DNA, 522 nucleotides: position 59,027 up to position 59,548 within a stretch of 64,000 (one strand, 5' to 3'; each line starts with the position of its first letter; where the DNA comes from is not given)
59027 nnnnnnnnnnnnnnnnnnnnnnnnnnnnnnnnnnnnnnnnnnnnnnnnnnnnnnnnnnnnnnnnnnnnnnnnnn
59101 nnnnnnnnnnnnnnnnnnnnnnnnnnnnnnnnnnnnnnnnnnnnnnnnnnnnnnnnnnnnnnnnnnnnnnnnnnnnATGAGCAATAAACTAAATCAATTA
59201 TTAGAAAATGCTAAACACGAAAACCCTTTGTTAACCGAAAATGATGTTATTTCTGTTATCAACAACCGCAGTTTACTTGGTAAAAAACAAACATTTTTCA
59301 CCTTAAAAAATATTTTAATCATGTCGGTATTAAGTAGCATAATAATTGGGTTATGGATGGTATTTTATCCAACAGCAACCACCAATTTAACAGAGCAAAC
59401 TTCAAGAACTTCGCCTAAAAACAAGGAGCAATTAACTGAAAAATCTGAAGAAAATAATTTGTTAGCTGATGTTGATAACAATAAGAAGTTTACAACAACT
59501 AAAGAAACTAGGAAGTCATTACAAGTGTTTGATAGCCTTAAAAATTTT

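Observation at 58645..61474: ECF sigma factor paired with a membrane-anchored anti-sigma-like protein that ends in a T9SS sorting domain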

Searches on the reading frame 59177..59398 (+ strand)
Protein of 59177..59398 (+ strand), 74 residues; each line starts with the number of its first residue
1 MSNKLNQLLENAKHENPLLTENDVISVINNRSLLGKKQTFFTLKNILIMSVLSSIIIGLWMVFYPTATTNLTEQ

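Call 26: find_homologous_proteins(query=window:59177-59398:+, max_evalue=10)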
Query seq(74 aa) (74 aa): 1 proteins with E <= 10 among 1 candidates.
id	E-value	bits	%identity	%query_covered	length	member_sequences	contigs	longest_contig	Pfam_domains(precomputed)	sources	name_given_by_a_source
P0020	3.5e-31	124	80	100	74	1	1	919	-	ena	-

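Call 46: search_protein_families(library=pfam, proteins=[window:59177-59383:+], max_evalue=10)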
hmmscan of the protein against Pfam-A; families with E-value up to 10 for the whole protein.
seq(69 aa): 0 families
